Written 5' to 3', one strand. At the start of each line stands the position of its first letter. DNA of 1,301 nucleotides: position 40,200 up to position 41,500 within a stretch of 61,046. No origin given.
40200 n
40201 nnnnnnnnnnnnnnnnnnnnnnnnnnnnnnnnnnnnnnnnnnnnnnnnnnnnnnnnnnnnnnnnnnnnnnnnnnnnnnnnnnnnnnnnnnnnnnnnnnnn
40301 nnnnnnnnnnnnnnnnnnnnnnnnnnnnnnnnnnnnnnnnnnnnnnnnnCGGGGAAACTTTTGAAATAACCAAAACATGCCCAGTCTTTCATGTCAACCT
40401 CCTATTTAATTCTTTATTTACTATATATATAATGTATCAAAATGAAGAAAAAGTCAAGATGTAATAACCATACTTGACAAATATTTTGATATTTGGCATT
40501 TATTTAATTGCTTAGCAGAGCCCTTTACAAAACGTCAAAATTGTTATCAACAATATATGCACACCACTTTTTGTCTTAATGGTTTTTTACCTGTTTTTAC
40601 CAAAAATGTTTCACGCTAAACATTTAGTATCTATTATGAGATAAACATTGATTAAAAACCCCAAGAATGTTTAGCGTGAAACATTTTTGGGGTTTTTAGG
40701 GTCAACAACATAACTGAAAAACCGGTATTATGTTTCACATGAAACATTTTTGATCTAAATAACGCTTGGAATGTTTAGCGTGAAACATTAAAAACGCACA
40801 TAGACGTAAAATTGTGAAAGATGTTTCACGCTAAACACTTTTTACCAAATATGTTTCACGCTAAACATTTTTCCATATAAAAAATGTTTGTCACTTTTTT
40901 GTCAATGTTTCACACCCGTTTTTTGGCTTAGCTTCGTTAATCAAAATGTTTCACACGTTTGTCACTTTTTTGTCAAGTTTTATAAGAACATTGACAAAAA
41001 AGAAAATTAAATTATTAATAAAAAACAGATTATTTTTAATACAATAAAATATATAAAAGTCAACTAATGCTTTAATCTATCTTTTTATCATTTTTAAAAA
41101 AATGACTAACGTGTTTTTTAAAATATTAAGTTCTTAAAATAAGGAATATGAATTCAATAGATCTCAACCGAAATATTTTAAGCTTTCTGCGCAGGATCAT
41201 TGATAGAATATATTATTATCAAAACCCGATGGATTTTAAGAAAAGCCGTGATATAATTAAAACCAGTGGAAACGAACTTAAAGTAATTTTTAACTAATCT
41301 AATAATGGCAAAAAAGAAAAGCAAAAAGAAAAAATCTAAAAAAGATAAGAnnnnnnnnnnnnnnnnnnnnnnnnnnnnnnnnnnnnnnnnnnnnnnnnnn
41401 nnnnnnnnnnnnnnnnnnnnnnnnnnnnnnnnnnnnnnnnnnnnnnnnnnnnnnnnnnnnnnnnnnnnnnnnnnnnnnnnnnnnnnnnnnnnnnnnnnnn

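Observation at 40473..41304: Dense array of parS-like palindromes, iterons and an AT-rich tract: candidate centromere/origin region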

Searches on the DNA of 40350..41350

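Call 61: search_rna_families(source=window, start=40350, end=41350, threshold=evalue, max_evalue=1)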
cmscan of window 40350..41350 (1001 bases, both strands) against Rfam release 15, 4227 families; matches with E-value up to 1: 17.
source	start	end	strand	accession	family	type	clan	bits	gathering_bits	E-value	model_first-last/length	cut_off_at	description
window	40598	40692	-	RF04225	MIR7502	Gene; miRNA;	-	31.1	71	0.21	1-143/143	no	MIR7502 microRNA precursor family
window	40603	40687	-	RF01026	MIR828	Gene; miRNA;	-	28.9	69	0.004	1-115/115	no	MIR828 microRNA precursor family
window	40598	40692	+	RF04225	MIR7502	Gene; miRNA;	-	28.9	71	0.53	1-143/143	no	MIR7502 microRNA precursor family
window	40601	40689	-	RF03664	MIR6288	Gene; miRNA;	-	28.6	74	0.0024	1-92/92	no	MIR6288 microRNA precursor family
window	40661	40843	-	RF03926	MIR1435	Gene; miRNA;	-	27.7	94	0.1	1-186/186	no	MIR1435 microRNA precursor family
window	40594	40696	+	RF01910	mir-511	Gene; miRNA;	CL00140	27.4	80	0.0024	1-81/81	no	mir-511 microRNA precursor family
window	40759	40872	+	RF01490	rli51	Cis-reg;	-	26.8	48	0.03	1-121/121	no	Listeria snRNA rli51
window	40656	40843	-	RF02578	tsr25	Gene; sRNA;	-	25.9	63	0.003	1-181/181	no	S. aureus tsr25 small RNA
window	40584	40701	-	RF02579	tsr26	Gene; sRNA;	-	24.5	141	0.3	1-122/122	no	S. aureus tsr26 small RNA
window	40601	40688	+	RF04157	MIR9486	Gene; miRNA;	-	23.8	100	0.036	1-119/119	no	MIR9486 microRNA precursor family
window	40726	40873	+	RF03926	MIR1435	Gene; miRNA;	-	23.1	94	0.93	1-186/186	no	MIR1435 microRNA precursor family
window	40590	40698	+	RF01859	Phe_leader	Cis-reg; leader;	-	21.2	55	0.8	1-125/125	no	Phenylalanine leader peptide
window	40670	40785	+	RF00961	mir-581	Gene; miRNA;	-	20.2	100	0.49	1-89/89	no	mir-581 microRNA precursor family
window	40647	40706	+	RF00833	mir-70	Gene; miRNA;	-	20.1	90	0.61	1-79/79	no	mir-70 microRNA precursor family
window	40604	40751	+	RF04130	MIR7996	Gene; miRNA;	-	19.9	119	0.79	1-190/190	no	MIR7996 microRNA precursor family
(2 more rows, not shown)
